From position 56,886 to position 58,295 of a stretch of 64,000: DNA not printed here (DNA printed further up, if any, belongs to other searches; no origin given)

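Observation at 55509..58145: Three-module fusion: GT4 glycosyltransferase + Sel1 repeats + BspA-type LRRs in one cytoplasmic 878-aa protein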

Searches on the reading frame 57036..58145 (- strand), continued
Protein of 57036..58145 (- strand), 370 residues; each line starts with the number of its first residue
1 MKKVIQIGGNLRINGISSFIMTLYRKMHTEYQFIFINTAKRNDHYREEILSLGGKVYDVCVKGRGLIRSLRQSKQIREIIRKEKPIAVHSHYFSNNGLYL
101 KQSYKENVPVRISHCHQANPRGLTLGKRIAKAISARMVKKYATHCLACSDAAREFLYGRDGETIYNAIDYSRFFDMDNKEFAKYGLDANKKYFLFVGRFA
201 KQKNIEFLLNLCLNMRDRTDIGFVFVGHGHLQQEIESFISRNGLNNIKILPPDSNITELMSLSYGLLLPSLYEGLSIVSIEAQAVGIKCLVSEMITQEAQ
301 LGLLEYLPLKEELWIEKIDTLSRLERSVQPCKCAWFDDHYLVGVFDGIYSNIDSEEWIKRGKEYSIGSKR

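Call 62: search_protein_families(library=ncbifam, proteins=[P0121, P0122, P0128, P0137, P0140, P0141, P0126, P0150, P0167, P0125], max_evalue=1e-10)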
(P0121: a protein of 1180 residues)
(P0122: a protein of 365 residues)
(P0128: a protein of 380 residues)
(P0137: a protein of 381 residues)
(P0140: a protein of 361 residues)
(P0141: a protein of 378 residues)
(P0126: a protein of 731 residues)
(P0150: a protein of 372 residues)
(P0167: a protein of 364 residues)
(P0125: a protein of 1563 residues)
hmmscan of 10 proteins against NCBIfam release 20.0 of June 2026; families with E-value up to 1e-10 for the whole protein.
P0121 (1180 aa): 31 families (the best 25 are shown)
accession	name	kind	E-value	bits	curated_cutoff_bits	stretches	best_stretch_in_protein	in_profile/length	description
TIGR03088.1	stp2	hypoth_equivalog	4.2e-89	299.2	409.05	3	799-1109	3-313/374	TIGR03088 family PEP-CTERM/XrtA system glycosyltransferase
NF012034.0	PRK15490.1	equivalog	7.8e-57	193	813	3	206-308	400-501/578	Vi polysaccharide biosynthesis glycosyltransferase TviE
TIGR03999.1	thiol_BshA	equivalog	6e-53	180.1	273.7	3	567-772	169-372/375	N-acetyl-alpha-D-glucosaminyl L-malate synthase BshA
NF011726.0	PRK15179.1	equivalog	1.1e-49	169.4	733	3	206-328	519-639/694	Vi polysaccharide biosynthesis protein TviE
NF007396.0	PRK09922.1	equivalog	3e-43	148.1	385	2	211-321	189-301/361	lipopolysaccharide 1,6-galactosyltransferase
TIGR03449.1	mycothiol_MshA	equivalog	1.3e-41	142.8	462.5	2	181-309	198-333/406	D-inositol-3-phosphate glycosyltransferase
TIGR04047.1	MSMEG_0565_glyc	hypoth_equivalog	4.9e-41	141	259.85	2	528-717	126-322/373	MSMEG_0565 family glycosyltransferase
NF047684.1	TeichurnBiosyTuaC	equivalog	7.2e-36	123.9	550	2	962-1108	188-329/391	teichuronic acid biosynthesis protein TuaC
TIGR04157.1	glyco_rSAM_CFB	subfamily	4.1e-35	121.5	400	1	958-1098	192-331/406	TIGR04157 family glycosyltransferase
TIGR04063.1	stp3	hypoth_equivalog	1.2e-33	116.7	442.05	1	960-1075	181-297/397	TIGR04063 family PEP-CTERM/XrtA system glycosyltransferase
NF038295.1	EPS_HpsP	equivalog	1.2e-32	113.4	550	0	581-708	190-322/388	hormogonium polysaccharide biosynthesis glycosyltransferase HpsP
NF038298.1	EPS_HpsO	equivalog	2.3e-30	105.6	575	0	972-1075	182-283/388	hormogonium polysaccharide biosynthesis glycosyltransferase HpsO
NF053787.1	GlcN_PG_synth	equivalog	7.7e-30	103.9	480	0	809-1150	14-343/361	N-acetylglucosaminyl phosphatidylglycerol synthase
NF050063.1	ProtGlycPglJ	equivalog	1e-28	100.6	500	0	206-309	196-295/363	N-acetylgalactosamine-N,N'-diacetylbacillosaminyl-diphospho-undecaprenol 4-alpha-N-acetylgalactosaminyltransferase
TIGR02095.1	glgA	subfamily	2.3e-27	95.8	328.45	0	189-309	277-398/477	glycogen/starch synthase, ADP-glucose type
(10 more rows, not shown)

P0122 (365 aa): 8 families
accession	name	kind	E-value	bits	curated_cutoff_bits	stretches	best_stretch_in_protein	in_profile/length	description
TIGR03088.1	stp2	hypoth_equivalog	6.2e-21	74.9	409.05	1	73-297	66-298/374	TIGR03088 family PEP-CTERM/XrtA system glycosyltransferase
NF007396.0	PRK09922.1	equivalog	5.4e-16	58.4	385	1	166-302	161-290/361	lipopolysaccharide 1,6-galactosyltransferase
NF047684.1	TeichurnBiosyTuaC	equivalog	2.4e-15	56.4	550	1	170-298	192-316/391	teichuronic acid biosynthesis protein TuaC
TIGR03999.1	thiol_BshA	equivalog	3.9e-14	52.4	273.7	1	73-303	69-303/375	N-acetyl-alpha-D-glucosaminyl L-malate synthase BshA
NF050056.1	ProtGlycPglH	equivalog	7.2e-14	51.6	600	1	193-305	177-285/354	GalNAc-alpha-(1->4)-GalNAc-alpha-(1->3)-diNAcBac-PP-undecaprenol alpha-1,4-N-acetyl-D-galactosaminyltransferase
TIGR02149.1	glgA_Coryne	subfamily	1.1e-12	47.7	302.4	1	166-299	172-311/391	glycogen synthase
NF050063.1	ProtGlycPglJ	equivalog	3.5e-12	46.2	500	1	146-333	145-322/363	N-acetylgalactosamine-N,N'-diacetylbacillosaminyl-diphospho-undecaprenol 4-alpha-N-acetylgalactosaminyltransferase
NF038295.1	EPS_HpsP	equivalog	2.8e-11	43.1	550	0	178-305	189-321/388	hormogonium polysaccharide biosynthesis glycosyltransferase HpsP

P0128 (380 aa): 8 families
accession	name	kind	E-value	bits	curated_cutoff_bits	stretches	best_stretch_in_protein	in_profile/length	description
TIGR03088.1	stp2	hypoth_equivalog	2e-23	83.1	409.05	1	28-310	15-299/374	TIGR03088 family PEP-CTERM/XrtA system glycosyltransferase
TIGR03449.1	mycothiol_MshA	equivalog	3.7e-16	59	462.5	1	179-310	192-330/406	D-inositol-3-phosphate glycosyltransferase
TIGR04047.1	MSMEG_0565_glyc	hypoth_equivalog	2e-15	56.8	259.85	1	178-343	162-336/373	MSMEG_0565 family glycosyltransferase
NF047684.1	TeichurnBiosyTuaC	equivalog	1.7e-13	50.3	550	1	176-311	186-317/391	teichuronic acid biosynthesis protein TuaC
TIGR03999.1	thiol_BshA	equivalog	2.4e-13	49.8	273.7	1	175-314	167-303/375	N-acetyl-alpha-D-glucosaminyl L-malate synthase BshA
NF007396.0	PRK09922.1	equivalog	4.2e-13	48.9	385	1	212-321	185-297/361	lipopolysaccharide 1,6-galactosyltransferase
NF050063.1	ProtGlycPglJ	equivalog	6.7e-12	45.3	500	1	176-310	169-292/363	N-acetylgalactosamine-N,N'-diacetylbacillosaminyl-diphospho-undecaprenol 4-alpha-N-acetylgalactosaminyltransferase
TIGR04157.1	glyco_rSAM_CFB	subfamily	1.2e-11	44.2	400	1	197-315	215-332/406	TIGR04157 family glycosyltransferase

P0137 (381 aa): 19 families
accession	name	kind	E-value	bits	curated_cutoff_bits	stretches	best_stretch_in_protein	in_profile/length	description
TIGR03088.1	stp2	hypoth_equivalog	1.6e-36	126.1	409.05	1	9-310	3-302/374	TIGR03088 family PEP-CTERM/XrtA system glycosyltransferase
TIGR03999.1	thiol_BshA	equivalog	1.5e-26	93.2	273.7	1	171-365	166-359/375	N-acetyl-alpha-D-glucosaminyl L-malate synthase BshA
NF047684.1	TeichurnBiosyTuaC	equivalog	1.6e-20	73.4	550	1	174-378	187-388/391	teichuronic acid biosynthesis protein TuaC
NF049988.1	MGlcDAGSynMgs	equivalog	1.2e-18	67.7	400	1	171-310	175-319/398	alpha-monoglucosyldiacylglycerol synthase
NF011726.0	PRK15179.1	equivalog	1.3e-18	66.7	733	1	143-309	452-620/694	Vi polysaccharide biosynthesis protein TviE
NF050063.1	ProtGlycPglJ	equivalog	3.9e-17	62.5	500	1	166-314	162-299/363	N-acetylgalactosamine-N,N'-diacetylbacillosaminyl-diphospho-undecaprenol 4-alpha-N-acetylgalactosaminyltransferase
TIGR04157.1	glyco_rSAM_CFB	subfamily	7.2e-17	61.5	400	1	154-312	175-332/406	TIGR04157 family glycosyltransferase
NF012034.0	PRK15490.1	equivalog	8.5e-16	57.5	813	1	208-310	400-502/578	Vi polysaccharide biosynthesis glycosyltransferase TviE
NF053513.1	Gtran_IagA_BgsA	equivalog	9.3e-16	57.7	460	1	85-377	38-329/333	LTA glycolipid anchor biosynthesis glycosyltransferase, IagA/BgsA family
TIGR03449.1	mycothiol_MshA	equivalog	1.8e-15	56.7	462.5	1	170-377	186-401/406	D-inositol-3-phosphate glycosyltransferase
NF038295.1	EPS_HpsP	equivalog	3.4e-15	55.9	550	1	53-314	55-321/388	hormogonium polysaccharide biosynthesis glycosyltransferase HpsP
NF038011.1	PelF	equivalog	1.2e-14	54.2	100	1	170-312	278-415/489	GT4 family glycosyltransferase PelF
TIGR04063.1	stp3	hypoth_equivalog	1.2e-14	54.1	442.05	1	163-289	172-298/397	TIGR04063 family PEP-CTERM/XrtA system glycosyltransferase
NF007396.0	PRK09922.1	equivalog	2.8e-13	49.5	385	1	21-319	17-298/361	lipopolysaccharide 1,6-galactosyltransferase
NF049987.1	DaglGlyslTfaseDgs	equivalog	7.3e-13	48.1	500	1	86-319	39-269/332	processive diacylglycerol alpha-glucosyltransferase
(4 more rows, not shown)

P0140 (361 aa): 15 families
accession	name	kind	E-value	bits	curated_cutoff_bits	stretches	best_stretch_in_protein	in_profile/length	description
TIGR03088.1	stp2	hypoth_equivalog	3.3e-39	135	409.05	1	5-310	2-310/374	TIGR03088 family PEP-CTERM/XrtA system glycosyltransferase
TIGR03999.1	thiol_BshA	equivalog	2.4e-23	82.7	273.7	1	159-354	163-356/375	N-acetyl-alpha-D-glucosaminyl L-malate synthase BshA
NF047684.1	TeichurnBiosyTuaC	equivalog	2.2e-21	76.3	550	1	21-352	46-370/391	teichuronic acid biosynthesis protein TuaC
NF011726.0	PRK15179.1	equivalog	7.3e-20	70.8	733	1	131-301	450-621/694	Vi polysaccharide biosynthesis protein TviE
NF012034.0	PRK15490.1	equivalog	1.6e-17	63.2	813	1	196-302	397-503/578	Vi polysaccharide biosynthesis glycosyltransferase TviE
NF050056.1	ProtGlycPglH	equivalog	2.5e-17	63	600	1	69-313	69-294/354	GalNAc-alpha-(1->4)-GalNAc-alpha-(1->3)-diNAcBac-PP-undecaprenol alpha-1,4-N-acetyl-D-galactosaminyltransferase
NF007396.0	PRK09922.1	equivalog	1.2e-16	60.5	385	1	202-308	187-296/361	lipopolysaccharide 1,6-galactosyltransferase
TIGR04157.1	glyco_rSAM_CFB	subfamily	4.9e-16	58.7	400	1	111-304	139-333/406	TIGR04157 family glycosyltransferase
NF050063.1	ProtGlycPglJ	equivalog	1e-15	57.8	500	1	103-307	102-301/363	N-acetylgalactosamine-N,N'-diacetylbacillosaminyl-diphospho-undecaprenol 4-alpha-N-acetylgalactosaminyltransferase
NF053513.1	Gtran_IagA_BgsA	equivalog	2.2e-14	53.2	460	1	82-359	40-328/333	LTA glycolipid anchor biosynthesis glycosyltransferase, IagA/BgsA family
NF038295.1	EPS_HpsP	equivalog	3.1e-14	52.8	550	1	76-313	81-329/388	hormogonium polysaccharide biosynthesis glycosyltransferase HpsP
TIGR03449.1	mycothiol_MshA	equivalog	2.5e-12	46.4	462.5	1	82-301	99-333/406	D-inositol-3-phosphate glycosyltransferase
NF038298.1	EPS_HpsO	equivalog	3.1e-12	46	575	1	160-279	165-283/388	hormogonium polysaccharide biosynthesis glycosyltransferase HpsO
TIGR04063.1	stp3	hypoth_equivalog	3.9e-11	42.5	442.05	0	162-261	179-277/397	TIGR04063 family PEP-CTERM/XrtA system glycosyltransferase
TIGR04047.1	MSMEG_0565_glyc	hypoth_equivalog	4.4e-11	42.5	259.85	0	160-311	156-318/373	MSMEG_0565 family glycosyltransferase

P0141 (378 aa): 3 families
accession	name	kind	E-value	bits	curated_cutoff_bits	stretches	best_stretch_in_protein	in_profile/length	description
TIGR03088.1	stp2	hypoth_equivalog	1.3e-24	86.9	409.05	1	12-375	3-369/374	TIGR03088 family PEP-CTERM/XrtA system glycosyltransferase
TIGR03999.1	thiol_BshA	equivalog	3.1e-12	46.1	273.7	1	169-317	159-305/375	N-acetyl-alpha-D-glucosaminyl L-malate synthase BshA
NF050056.1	ProtGlycPglH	equivalog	4.2e-11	42.5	600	1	204-375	174-349/354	GalNAc-alpha-(1->4)-GalNAc-alpha-(1->3)-diNAcBac-PP-undecaprenol alpha-1,4-N-acetyl-D-galactosaminyltransferase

P0126 (731 aa): 28 families (the best 25 are shown)
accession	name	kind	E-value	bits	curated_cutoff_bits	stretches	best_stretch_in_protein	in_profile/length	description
TIGR03088.1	stp2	hypoth_equivalog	3.2e-63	214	409.05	2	452-664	84-301/374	TIGR03088 family PEP-CTERM/XrtA system glycosyltransferase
TIGR03999.1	thiol_BshA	equivalog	2.7e-47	161.5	273.7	2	157-298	164-303/375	N-acetyl-alpha-D-glucosaminyl L-malate synthase BshA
NF007396.0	PRK09922.1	equivalog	2.3e-41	141.9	385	2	168-298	154-290/361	lipopolysaccharide 1,6-galactosyltransferase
NF011726.0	PRK15179.1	equivalog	1.2e-35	123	733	2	565-664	521-620/694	Vi polysaccharide biosynthesis protein TviE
NF012034.0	PRK15490.1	equivalog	9.3e-35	120.1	813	2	529-664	363-501/578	Vi polysaccharide biosynthesis glycosyltransferase TviE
NF047684.1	TeichurnBiosyTuaC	equivalog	1.8e-34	119.3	550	2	159-361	184-386/391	teichuronic acid biosynthesis protein TuaC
NF050063.1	ProtGlycPglJ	equivalog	1.9e-34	119.5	500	2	152-297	160-295/363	N-acetylgalactosamine-N,N'-diacetylbacillosaminyl-diphospho-undecaprenol 4-alpha-N-acetylgalactosaminyltransferase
TIGR04157.1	glyco_rSAM_CFB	subfamily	7.8e-32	110.8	400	2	525-667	190-332/406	TIGR04157 family glycosyltransferase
TIGR04063.1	stp3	hypoth_equivalog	4.5e-29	101.5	442.05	2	163-274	183-296/397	TIGR04063 family PEP-CTERM/XrtA system glycosyltransferase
TIGR04047.1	MSMEG_0565_glyc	hypoth_equivalog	3e-27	95.7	259.85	2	531-708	162-348/373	MSMEG_0565 family glycosyltransferase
TIGR03449.1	mycothiol_MshA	equivalog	2.3e-26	92.6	462.5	2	163-299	191-335/406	D-inositol-3-phosphate glycosyltransferase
NF049988.1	MGlcDAGSynMgs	equivalog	1e-23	84.4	400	1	163-301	179-323/398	alpha-monoglucosyldiacylglycerol synthase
NF041876.1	EPS_EpsE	equivalog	2.4e-23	83.1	400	0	555-708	208-368/389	exopolysaccharide biosynthesis GT4 family glycosyltransferase EpsE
NF038298.1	EPS_HpsO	equivalog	1.5e-21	76.6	575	0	171-297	178-318/388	hormogonium polysaccharide biosynthesis glycosyltransferase HpsO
TIGR02149.1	glgA_Coryne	subfamily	3.5e-20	72.5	302.4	1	129-298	132-314/391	glycogen synthase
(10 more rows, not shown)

P0150 (372 aa): 18 families
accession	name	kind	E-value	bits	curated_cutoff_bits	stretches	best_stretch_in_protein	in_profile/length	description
TIGR03088.1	stp2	hypoth_equivalog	3.8e-31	108.5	409.05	1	7-311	3-304/374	TIGR03088 family PEP-CTERM/XrtA system glycosyltransferase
TIGR03999.1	thiol_BshA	equivalog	7.3e-23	81.1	273.7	1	170-347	166-342/375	N-acetyl-alpha-D-glucosaminyl L-malate synthase BshA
TIGR03449.1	mycothiol_MshA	equivalog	4e-20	72.1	462.5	1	87-347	100-373/406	D-inositol-3-phosphate glycosyltransferase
NF050063.1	ProtGlycPglJ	equivalog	1.2e-18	67.5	500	1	138-309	135-295/363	N-acetylgalactosamine-N,N'-diacetylbacillosaminyl-diphospho-undecaprenol 4-alpha-N-acetylgalactosaminyltransferase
NF049988.1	MGlcDAGSynMgs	equivalog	1.7e-16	60.6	400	1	46-308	45-318/398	alpha-monoglucosyldiacylglycerol synthase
NF047684.1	TeichurnBiosyTuaC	equivalog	4.3e-16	58.8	550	1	170-311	184-321/391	teichuronic acid biosynthesis protein TuaC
NF007396.0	PRK09922.1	equivalog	1.4e-15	57.1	385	1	210-323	187-305/361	lipopolysaccharide 1,6-galactosyltransferase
NF011726.0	PRK15179.1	equivalog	8.1e-15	54.1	733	1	171-307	482-619/694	Vi polysaccharide biosynthesis protein TviE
TIGR04157.1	glyco_rSAM_CFB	subfamily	1.1e-14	54.2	400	1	99-310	123-331/406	TIGR04157 family glycosyltransferase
NF053787.1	GlcN_PG_synth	equivalog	2.7e-13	49.5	480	1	178-310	171-292/361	N-acetylglucosaminyl phosphatidylglycerol synthase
TIGR02149.1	glgA_Coryne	subfamily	3.2e-13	49.6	302.4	1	139-324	136-330/391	glycogen synthase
NF038298.1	EPS_HpsO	equivalog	1.8e-12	46.8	575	1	174-345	170-354/388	hormogonium polysaccharide biosynthesis glycosyltransferase HpsO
TIGR02095.1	glgA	subfamily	2.3e-12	46.4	328.45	1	165-310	250-399/477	glycogen/starch synthase, ADP-glucose type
NF038255.1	exopoly_VpsD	equivalog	2.9e-12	46.1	300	1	29-362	34-369/381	VpsD family glycosyltransferase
TIGR04063.1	stp3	hypoth_equivalog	3e-12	46.1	442.05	1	166-311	175-326/397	TIGR04063 family PEP-CTERM/XrtA system glycosyltransferase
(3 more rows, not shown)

P0167 (364 aa): 12 families
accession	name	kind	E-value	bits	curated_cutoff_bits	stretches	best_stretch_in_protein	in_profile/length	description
TIGR03088.1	stp2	hypoth_equivalog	3.7e-34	118.4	409.05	1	6-304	2-304/374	TIGR03088 family PEP-CTERM/XrtA system glycosyltransferase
TIGR03999.1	thiol_BshA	equivalog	3.4e-23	82.2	273.7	1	77-313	74-315/375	N-acetyl-alpha-D-glucosaminyl L-malate synthase BshA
NF007396.0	PRK09922.1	equivalog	4.6e-16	58.6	385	1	180-363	164-345/361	lipopolysaccharide 1,6-galactosyltransferase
NF050063.1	ProtGlycPglJ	equivalog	6.6e-16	58.5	500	1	181-293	175-286/363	N-acetylgalactosamine-N,N'-diacetylbacillosaminyl-diphospho-undecaprenol 4-alpha-N-acetylgalactosaminyltransferase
NF012034.0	PRK15490.1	equivalog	2.9e-15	55.7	813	1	162-300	360-500/578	Vi polysaccharide biosynthesis glycosyltransferase TviE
TIGR04157.1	glyco_rSAM_CFB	subfamily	7.3e-15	54.9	400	1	164-304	193-332/406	TIGR04157 family glycosyltransferase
NF047684.1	TeichurnBiosyTuaC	equivalog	3.8e-14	52.4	550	1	167-362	188-387/391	teichuronic acid biosynthesis protein TuaC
NF049988.1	MGlcDAGSynMgs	equivalog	4.4e-14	52.7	400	1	165-337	177-354/398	alpha-monoglucosyldiacylglycerol synthase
TIGR04063.1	stp3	hypoth_equivalog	4.4e-12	45.6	442.05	1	164-281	180-298/397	TIGR04063 family PEP-CTERM/XrtA system glycosyltransferase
NF011726.0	PRK15179.1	equivalog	7.5e-12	44.3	733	1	166-298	484-617/694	Vi polysaccharide biosynthesis protein TviE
NF050056.1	ProtGlycPglH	equivalog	3.3e-11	42.9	600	1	7-293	2-273/354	GalNAc-alpha-(1->4)-GalNAc-alpha-(1->3)-diNAcBac-PP-undecaprenol alpha-1,4-N-acetyl-D-galactosaminyltransferase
TIGR03449.1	mycothiol_MshA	equivalog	9e-11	41.3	462.5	0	164-304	188-335/406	D-inositol-3-phosphate glycosyltransferase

P0125 (1563 aa): 32 families (the best 25 are shown)
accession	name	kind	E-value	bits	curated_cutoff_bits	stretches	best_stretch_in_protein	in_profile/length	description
TIGR03088.1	stp2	hypoth_equivalog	4.1e-84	282.8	409.05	3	385-674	3-303/374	TIGR03088 family PEP-CTERM/XrtA system glycosyltransferase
TIGR04157.1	glyco_rSAM_CFB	subfamily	3.4e-63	214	400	3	1294-1530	159-392/406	TIGR04157 family glycosyltransferase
TIGR03999.1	thiol_BshA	equivalog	1.1e-56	192.4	273.7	3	530-740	162-373/375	N-acetyl-alpha-D-glucosaminyl L-malate synthase BshA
NF012028.0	PRK15484.1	subfamily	1.1e-52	179.4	618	2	1269-1525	109-356/380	lipopolysaccharide N-acetylglucosaminyltransferase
NF047684.1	TeichurnBiosyTuaC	equivalog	1.5e-48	165.7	550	3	1300-1529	160-371/391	teichuronic acid biosynthesis protein TuaC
TIGR04047.1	MSMEG_0565_glyc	hypoth_equivalog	5.5e-48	163.9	259.85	2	1167-1526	12-353/373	MSMEG_0565 family glycosyltransferase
TIGR03449.1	mycothiol_MshA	equivalog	3.9e-47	161.1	462.5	3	1317-1538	177-394/406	D-inositol-3-phosphate glycosyltransferase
TIGR04063.1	stp3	hypoth_equivalog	3.5e-40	138.1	442.05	2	1303-1526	156-373/397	TIGR04063 family PEP-CTERM/XrtA system glycosyltransferase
NF049988.1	MGlcDAGSynMgs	equivalog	8.1e-38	130.8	400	2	537-680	178-326/398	alpha-monoglucosyldiacylglycerol synthase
TIGR02149.1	glgA_Coryne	subfamily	6.2e-36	124.4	302.4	1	1303-1531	143-373/391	glycogen synthase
NF038298.1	EPS_HpsO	equivalog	1e-35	123.3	575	2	549-652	181-284/388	hormogonium polysaccharide biosynthesis glycosyltransferase HpsO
NF011726.0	PRK15179.1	equivalog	3e-33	115.1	733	2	569-672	517-620/694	Vi polysaccharide biosynthesis protein TviE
NF012034.0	PRK15490.1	equivalog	1e-30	106.7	813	2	552-675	379-504/578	Vi polysaccharide biosynthesis glycosyltransferase TviE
NF041876.1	EPS_EpsE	equivalog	7.7e-28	97.8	400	1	1364-1528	214-376/389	exopolysaccharide biosynthesis GT4 family glycosyltransferase EpsE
NF038295.1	EPS_HpsP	equivalog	1.3e-25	90.3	550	1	1335-1527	183-366/388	hormogonium polysaccharide biosynthesis glycosyltransferase HpsP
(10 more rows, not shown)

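Call 63: find_encoding_contigs(protein=P0122, flank=8000, max_places=2)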
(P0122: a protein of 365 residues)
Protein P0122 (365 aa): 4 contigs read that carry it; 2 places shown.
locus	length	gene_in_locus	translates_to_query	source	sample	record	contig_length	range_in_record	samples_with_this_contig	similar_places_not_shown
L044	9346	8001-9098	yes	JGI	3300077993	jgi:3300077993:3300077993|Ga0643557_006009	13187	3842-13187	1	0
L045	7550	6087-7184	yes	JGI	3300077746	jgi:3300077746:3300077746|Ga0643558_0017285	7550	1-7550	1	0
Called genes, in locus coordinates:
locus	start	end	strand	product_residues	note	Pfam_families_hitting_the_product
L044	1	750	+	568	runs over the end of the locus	PF13597:NRDD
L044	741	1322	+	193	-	PF01712:dNK (faint), PF02223:Thymidylate_kin, PF13238:AAA_18, PF13671:AAA_33 (weak)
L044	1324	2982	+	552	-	PF13306:LRR_5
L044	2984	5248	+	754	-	PF08238:Sel1, PF13855:LRR_8 (faint), PF13306:LRR_5, PF00149:Metallophos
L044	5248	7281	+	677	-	PF13173:AAA_14, PF13306:LRR_5, PF13855:LRR_8 (faint), PF13306:LRR_5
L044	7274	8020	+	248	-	-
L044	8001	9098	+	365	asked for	PF13439:Glyco_transf_4, PF13579:Glyco_trans_4_4 (weak), PF00534:Glycos_transf_1, PF13692:Glyco_trans_1_4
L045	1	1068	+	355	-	?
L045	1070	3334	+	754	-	PF08238:Sel1, PF13855:LRR_8 (faint), PF13306:LRR_5, PF00149:Metallophos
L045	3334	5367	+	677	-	PF13173:AAA_14, PF13306:LRR_5, PF13855:LRR_8 (faint), PF13306:LRR_5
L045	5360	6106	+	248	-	-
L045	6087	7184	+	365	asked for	PF13439:Glyco_transf_4, PF13579:Glyco_trans_4_4 (weak), PF00534:Glycos_transf_1, PF13692:Glyco_trans_1_4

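Call 64: find_encoding_contigs(protein=P0121, flank=8000, max_places=1)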
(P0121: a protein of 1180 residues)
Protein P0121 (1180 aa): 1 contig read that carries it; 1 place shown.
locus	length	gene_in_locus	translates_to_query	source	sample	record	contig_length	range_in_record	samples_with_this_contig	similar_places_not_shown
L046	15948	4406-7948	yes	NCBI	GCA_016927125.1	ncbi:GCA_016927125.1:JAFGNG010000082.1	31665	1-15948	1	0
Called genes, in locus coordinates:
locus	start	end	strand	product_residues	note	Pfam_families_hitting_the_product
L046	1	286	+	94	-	PF02397:Bac_transf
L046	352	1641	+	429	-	PF01943:Polysacc_synt (weak)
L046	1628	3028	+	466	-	PF27533:CapK_C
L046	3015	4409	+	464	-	PF27533:CapK_C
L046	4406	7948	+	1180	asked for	PF13439:Glyco_transf_4, PF00534:Glycos_transf_1, PF13692:Glyco_trans_1_4, PF13439:Glyco_transf_4, PF13579:Glyco_trans_4_4, PF00534:Glycos_transf_1, PF13692:Glyco_trans_1_4, PF13439:Glyco_transf_4, +5 more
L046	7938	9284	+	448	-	PF04932:Wzy_C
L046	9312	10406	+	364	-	PF13439:Glyco_transf_4, PF13477:Glyco_trans_4_2 (weak), PF13579:Glyco_trans_4_4, PF20706:GT4-conflict, PF00534:Glycos_transf_1, PF13692:Glyco_trans_1_4, PF13524:Glyco_trans_1_2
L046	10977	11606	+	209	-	PF04862:DUF642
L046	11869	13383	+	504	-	PF02310:B12-binding, PF04055:Radical_SAM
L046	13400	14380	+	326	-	PF00535:Glycos_transf_2, PF10111:Glyco_tranf_2_2, PF13641:Glyco_tranf_2_3, PF13632:Glyco_trans_2_3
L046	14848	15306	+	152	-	-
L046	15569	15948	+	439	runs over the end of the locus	-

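Call 65: find_encoding_contigs(protein=P0124, flank=8000, max_places=1)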
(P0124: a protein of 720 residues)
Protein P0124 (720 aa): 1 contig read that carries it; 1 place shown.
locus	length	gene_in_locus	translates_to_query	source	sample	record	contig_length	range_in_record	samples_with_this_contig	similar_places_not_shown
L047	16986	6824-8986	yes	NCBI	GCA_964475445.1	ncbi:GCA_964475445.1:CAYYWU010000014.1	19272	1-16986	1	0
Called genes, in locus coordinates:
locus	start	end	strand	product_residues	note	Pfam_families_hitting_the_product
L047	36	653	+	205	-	PF00163:Ribosomal_S4, PF01479:S4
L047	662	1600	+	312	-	PF01193:RNA_pol_L, PF01000:RNA_pol_A_bac, PF03118:RNA_pol_A_CTD, PF26169:HHH_XRCC3_RpoA (weak)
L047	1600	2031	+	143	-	PF01196:Ribosomal_L17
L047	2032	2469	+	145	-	PF00572:Ribosomal_L13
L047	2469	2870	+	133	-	PF00380:Ribosomal_S9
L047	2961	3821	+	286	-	PF04383:KilA-N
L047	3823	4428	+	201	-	PF21176:RecR_HhH, PF01751:Toprim, PF13662:Toprim_4, PF21175:RecR_C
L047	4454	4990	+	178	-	PF04892:VanZ-LLP1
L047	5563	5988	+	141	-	PF02397:Bac_transf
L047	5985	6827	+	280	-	PF13641:Glyco_tranf_2_3, PF00535:Glycos_transf_2, PF10111:Glyco_tranf_2_2 (weak), PF11397:GlcNAc (weak)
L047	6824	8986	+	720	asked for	PF13439:Glyco_transf_4, PF13579:Glyco_trans_4_4 (weak), PF00534:Glycos_transf_1, PF13692:Glyco_trans_1_4, PF13439:Glyco_transf_4, PF13477:Glyco_trans_4_2, PF00534:Glycos_transf_1, PF13692:Glyco_trans_1_4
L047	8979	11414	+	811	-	PF04932:Wzy_C, PF00534:Glycos_transf_1, PF13692:Glyco_trans_1_4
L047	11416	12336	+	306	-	PF09612:HtrL_YibB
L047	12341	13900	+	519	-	PF01943:Polysacc_synt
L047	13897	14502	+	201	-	PF00132:Hexapep, PF14602:Hexapep_2 (weak)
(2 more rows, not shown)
